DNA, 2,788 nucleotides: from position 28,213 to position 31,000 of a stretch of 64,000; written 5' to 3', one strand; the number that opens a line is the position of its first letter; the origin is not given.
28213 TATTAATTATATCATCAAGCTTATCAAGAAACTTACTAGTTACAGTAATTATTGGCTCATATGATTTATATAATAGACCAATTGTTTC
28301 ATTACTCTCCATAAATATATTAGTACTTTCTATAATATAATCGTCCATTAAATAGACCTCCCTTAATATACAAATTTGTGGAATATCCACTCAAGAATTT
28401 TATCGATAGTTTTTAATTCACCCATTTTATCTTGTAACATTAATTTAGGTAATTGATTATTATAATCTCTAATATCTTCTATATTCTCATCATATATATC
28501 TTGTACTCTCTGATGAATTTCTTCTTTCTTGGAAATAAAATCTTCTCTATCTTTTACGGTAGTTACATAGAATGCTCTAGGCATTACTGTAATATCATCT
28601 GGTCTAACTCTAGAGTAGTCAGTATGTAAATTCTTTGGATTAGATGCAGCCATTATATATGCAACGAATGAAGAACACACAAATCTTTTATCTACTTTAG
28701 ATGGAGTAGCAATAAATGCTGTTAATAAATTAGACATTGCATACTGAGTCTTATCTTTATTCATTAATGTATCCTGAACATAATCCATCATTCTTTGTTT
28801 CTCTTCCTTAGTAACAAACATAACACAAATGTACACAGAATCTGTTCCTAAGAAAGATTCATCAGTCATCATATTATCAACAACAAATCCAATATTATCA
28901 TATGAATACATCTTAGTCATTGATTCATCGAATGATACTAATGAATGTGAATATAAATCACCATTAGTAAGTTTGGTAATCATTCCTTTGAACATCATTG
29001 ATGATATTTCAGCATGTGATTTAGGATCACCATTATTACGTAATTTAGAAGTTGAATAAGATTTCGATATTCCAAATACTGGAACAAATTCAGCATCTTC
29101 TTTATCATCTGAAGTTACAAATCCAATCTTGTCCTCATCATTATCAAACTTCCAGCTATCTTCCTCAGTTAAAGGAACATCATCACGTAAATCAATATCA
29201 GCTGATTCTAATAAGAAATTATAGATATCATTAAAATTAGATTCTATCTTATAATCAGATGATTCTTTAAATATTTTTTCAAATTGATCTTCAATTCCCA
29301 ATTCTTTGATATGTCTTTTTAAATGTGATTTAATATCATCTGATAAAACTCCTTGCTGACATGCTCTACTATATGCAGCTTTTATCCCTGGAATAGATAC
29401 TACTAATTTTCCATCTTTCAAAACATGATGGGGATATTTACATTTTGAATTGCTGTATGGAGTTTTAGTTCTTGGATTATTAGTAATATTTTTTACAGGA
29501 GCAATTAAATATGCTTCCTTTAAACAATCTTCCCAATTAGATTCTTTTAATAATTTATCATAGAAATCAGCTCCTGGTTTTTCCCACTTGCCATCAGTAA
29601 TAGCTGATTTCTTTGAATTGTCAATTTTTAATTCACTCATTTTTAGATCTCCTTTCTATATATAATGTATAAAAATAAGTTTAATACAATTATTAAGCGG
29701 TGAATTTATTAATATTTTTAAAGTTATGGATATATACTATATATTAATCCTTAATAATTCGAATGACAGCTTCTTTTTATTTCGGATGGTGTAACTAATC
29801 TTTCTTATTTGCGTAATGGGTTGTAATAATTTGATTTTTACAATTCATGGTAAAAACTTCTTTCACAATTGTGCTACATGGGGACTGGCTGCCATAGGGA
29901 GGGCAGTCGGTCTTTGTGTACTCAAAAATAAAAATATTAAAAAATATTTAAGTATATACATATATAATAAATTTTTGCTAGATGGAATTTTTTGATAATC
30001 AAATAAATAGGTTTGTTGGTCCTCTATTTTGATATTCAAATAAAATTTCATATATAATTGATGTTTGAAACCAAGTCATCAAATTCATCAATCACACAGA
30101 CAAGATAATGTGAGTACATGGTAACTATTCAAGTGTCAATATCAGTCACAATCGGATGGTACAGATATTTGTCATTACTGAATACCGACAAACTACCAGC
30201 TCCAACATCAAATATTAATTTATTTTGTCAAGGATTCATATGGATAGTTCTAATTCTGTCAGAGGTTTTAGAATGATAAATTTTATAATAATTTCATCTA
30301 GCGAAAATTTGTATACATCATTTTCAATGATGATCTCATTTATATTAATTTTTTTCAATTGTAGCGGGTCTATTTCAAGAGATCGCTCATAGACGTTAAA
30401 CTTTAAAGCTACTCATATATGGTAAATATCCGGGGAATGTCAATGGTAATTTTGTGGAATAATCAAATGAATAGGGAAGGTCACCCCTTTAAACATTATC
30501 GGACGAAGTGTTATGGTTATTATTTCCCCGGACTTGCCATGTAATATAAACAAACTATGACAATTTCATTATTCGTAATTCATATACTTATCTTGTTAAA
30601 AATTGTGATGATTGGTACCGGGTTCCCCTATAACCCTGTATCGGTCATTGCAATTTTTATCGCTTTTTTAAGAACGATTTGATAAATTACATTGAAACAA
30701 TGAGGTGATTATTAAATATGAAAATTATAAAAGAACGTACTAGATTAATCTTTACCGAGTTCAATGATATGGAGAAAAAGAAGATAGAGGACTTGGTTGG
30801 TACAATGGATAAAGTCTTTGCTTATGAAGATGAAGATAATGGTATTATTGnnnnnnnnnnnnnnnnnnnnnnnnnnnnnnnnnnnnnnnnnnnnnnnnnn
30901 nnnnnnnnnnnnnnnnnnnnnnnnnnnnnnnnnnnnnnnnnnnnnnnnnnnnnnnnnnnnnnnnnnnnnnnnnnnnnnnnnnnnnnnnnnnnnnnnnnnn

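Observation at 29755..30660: Candidate novel about 900-nt structured ncRNA with complementary terminal loops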

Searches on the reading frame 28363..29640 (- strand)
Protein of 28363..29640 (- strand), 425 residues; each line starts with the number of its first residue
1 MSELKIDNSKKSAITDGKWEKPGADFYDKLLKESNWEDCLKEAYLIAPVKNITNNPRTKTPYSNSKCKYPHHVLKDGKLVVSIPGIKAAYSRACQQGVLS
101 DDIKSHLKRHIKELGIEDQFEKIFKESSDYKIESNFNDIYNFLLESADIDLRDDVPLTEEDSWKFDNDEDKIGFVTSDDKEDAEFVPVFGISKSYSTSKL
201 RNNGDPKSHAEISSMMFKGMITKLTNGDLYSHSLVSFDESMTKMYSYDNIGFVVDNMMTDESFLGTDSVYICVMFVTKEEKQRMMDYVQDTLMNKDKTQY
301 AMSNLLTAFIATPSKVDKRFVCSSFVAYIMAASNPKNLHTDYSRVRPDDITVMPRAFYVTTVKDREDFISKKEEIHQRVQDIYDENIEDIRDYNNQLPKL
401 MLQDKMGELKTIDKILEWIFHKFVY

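Call 9: search_protein_families(library=pfam, proteins=[window:28363-29640:-])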
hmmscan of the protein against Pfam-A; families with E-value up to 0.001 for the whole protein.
window:28363-29640:- (425 aa): 0 families

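Call 10: search_protein_families(library=phrogs, proteins=[window:28363-29640:-])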
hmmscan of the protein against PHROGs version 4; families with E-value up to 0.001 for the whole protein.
window:28363-29640:- (425 aa): 0 families

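Call 29: find_related_loci(query=window:28363-29640:-, collection=viral_contigs, flank=5000)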
Query window:28363-29640:- (425 aa) in viral_contigs; peptide patterns used: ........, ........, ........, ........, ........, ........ (x = any residue, [..] = any of these).
No stretch of DNA in the collection matches any of the patterns.

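Call 43: find_homologous_proteins(query=window:28363-29640:-)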
Query window:28363-29640:- (425 aa): 125 proteins with E <= 0.001 among 2987 candidates; the best 120 are listed. Only proteins of 233 to 744 residues were searched: fused or split forms outside these lengths cannot appear, so this answer is no evidence that the protein stands alone or is whole; lengths 'longer' or 'shorter' looks for them.
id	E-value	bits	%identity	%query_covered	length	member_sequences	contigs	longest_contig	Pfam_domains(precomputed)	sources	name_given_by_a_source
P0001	1.6e-281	951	99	100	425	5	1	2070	-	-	-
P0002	2.6e-142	493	54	99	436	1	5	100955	-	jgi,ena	-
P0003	2.9e-139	483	57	58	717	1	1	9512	PF01841.26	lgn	-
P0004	8.9e-135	468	52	99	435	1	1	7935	-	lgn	-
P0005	3.3e-134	466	50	98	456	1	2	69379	-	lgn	-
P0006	4.5e-131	456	51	99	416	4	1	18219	-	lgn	-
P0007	2.3e-125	437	49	100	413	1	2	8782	-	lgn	-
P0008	3.3e-122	427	57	55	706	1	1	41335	PF13673.14,PF13420.14,PF13508.14,PF00583.32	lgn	-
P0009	8.1e-119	415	54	60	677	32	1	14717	PF01841.26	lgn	-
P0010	5.8e-114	399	47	98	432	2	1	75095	-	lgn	-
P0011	2.0e-113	398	45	99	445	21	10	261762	-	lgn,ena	-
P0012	4.0e-113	397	61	58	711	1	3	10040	PF01841.26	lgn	-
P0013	4.6e-113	396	54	58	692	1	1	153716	-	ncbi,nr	ncbi:MAG: transglutaminase-like domain-containing protein [Ruminococcus flavefaciens]|nr:transglutam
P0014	1.4e-112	395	43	99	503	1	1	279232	-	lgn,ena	-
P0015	2.6e-110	387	51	58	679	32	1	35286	PF01841.26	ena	-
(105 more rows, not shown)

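Call 44: find_encoding_contigs(protein=P0001, flank=10000, max_places=10)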
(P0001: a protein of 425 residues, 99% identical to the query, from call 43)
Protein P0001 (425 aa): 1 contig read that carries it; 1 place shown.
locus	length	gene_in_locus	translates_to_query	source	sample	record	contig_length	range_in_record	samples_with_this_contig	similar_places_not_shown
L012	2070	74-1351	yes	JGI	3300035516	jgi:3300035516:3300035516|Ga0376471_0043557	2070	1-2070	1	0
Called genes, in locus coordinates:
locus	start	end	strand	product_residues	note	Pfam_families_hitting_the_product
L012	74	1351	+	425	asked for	-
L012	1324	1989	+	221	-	-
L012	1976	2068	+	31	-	?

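Call 46: find_encoding_contigs(protein=P0121, flank=4000, max_places=10)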
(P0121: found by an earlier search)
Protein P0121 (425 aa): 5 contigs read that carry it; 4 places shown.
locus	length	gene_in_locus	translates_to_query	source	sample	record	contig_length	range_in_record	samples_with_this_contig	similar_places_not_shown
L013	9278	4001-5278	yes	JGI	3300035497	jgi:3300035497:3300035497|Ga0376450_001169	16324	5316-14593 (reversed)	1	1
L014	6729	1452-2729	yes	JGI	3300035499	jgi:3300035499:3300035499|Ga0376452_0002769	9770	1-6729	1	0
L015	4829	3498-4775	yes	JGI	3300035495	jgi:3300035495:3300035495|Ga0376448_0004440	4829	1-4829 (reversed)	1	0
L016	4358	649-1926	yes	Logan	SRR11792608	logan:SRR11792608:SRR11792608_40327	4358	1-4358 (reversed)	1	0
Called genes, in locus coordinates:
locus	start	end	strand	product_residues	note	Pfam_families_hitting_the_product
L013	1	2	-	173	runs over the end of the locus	-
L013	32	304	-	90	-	-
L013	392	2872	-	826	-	-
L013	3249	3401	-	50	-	-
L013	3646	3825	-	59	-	-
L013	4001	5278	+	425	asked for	-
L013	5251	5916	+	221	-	-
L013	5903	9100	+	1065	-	-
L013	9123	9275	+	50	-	-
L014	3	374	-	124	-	?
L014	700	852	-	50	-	-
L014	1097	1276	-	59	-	-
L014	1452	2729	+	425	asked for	-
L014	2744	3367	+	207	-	-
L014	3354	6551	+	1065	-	-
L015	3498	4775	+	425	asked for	-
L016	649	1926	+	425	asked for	-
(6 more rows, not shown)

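Call 47: find_encoding_contigs(protein=P0122, flank=4000)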
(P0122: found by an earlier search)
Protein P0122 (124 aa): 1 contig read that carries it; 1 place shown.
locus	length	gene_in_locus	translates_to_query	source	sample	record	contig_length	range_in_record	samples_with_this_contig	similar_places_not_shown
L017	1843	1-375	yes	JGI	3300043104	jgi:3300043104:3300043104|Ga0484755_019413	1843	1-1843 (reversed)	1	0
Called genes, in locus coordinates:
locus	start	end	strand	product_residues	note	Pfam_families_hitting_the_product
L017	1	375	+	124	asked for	?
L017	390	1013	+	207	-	-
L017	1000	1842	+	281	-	?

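Call 48: find_encoding_contigs(protein=P0124, flank=4000)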
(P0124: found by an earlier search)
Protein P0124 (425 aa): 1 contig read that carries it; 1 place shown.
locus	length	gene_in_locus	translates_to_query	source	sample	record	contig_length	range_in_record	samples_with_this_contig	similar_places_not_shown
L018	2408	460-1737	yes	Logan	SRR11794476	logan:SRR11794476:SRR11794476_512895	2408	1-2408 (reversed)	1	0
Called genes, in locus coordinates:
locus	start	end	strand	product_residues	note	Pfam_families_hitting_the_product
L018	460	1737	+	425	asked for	-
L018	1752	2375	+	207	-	-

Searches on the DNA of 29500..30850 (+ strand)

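Call 4: search_rna_families(source=window, start=29500, end=30850, threshold=evalue, max_evalue=10)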
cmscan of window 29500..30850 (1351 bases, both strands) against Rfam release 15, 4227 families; matches with E-value up to 10: 5.
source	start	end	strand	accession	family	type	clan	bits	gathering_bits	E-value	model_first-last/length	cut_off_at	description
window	30578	30677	-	RF00243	traJ_5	Cis-reg;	CL00016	21.9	50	1.1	1-109/109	no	traJ 5' UTR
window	30592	30664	+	RF04170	MIR7723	Gene; miRNA;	-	14.8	200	6.8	1-235/235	no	MIR7723 microRNA precursor family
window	30594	30641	+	RF02474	GlsR5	Gene; snRNA; snoRNA; CD-box;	-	14.2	100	2.7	1-89/89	no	Small nucleolar RNA GlsR5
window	29821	29920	+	RF02145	MEG8_1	Gene; lncRNA;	-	13.9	70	1.9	1-97/97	no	Maternally expressed 8 exon 1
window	30584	30684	+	RF01210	snoU13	Gene; snRNA; snoRNA; CD-box;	CL00081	13.8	46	5.8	1-104/104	no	Small nucleolar RNA U13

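Call 8: search_dna_similar(query=window:29641-30717:+, collection=phages, mode=distant, max_rows=40)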
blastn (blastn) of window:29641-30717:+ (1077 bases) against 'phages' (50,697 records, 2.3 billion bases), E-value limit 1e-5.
No match.

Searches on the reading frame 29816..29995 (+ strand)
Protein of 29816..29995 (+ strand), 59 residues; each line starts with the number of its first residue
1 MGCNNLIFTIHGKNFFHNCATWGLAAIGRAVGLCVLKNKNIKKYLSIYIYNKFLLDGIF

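Call 74: search_protein_families(library=phrogs, proteins=[window:29816-29995:+], max_evalue=1)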
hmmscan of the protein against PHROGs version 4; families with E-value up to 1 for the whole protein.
window:29816-29995:+ (59 aa): 1 family
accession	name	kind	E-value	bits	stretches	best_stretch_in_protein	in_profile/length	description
phrog_33420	-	unknown function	0.18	13.1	1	10-51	27-65/86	-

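Call 75: list_cluster_members(proteins=[window:29816-29992:+, window:30240-30389:+, window:30118-30273:+, window:30419-30541:+, window:30557-30679:+])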
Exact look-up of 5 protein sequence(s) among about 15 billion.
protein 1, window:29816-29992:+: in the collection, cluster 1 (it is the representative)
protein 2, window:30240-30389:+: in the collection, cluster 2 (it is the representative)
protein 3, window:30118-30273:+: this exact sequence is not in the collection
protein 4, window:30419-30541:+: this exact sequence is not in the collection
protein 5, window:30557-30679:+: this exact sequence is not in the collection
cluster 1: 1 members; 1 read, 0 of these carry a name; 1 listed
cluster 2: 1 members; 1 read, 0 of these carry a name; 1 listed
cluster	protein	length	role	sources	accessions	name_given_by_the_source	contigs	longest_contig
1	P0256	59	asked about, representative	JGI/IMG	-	-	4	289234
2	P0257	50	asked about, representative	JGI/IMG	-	-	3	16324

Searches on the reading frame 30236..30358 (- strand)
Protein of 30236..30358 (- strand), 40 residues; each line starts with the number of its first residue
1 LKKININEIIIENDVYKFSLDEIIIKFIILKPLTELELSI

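Call 74: search_protein_families(library=phrogs, proteins=[window:30236-30358:-], max_evalue=1)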
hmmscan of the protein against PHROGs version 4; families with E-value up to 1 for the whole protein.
window:30236-30358:- (40 aa): 1 family
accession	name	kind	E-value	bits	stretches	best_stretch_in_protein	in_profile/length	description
phrog_6850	-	unknown function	0.015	16.5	1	5-32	2-29/77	-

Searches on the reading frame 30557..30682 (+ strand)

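Call 74: search_protein_families(library=phrogs, proteins=[window:30557-30682:+], max_evalue=1)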
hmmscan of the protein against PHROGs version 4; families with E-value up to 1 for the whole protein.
window:30557-30682:+ (41 aa): 1 family
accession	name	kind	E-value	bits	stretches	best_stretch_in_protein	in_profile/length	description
phrog_37296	-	unknown function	0.57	11.1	1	4-41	24-61/123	-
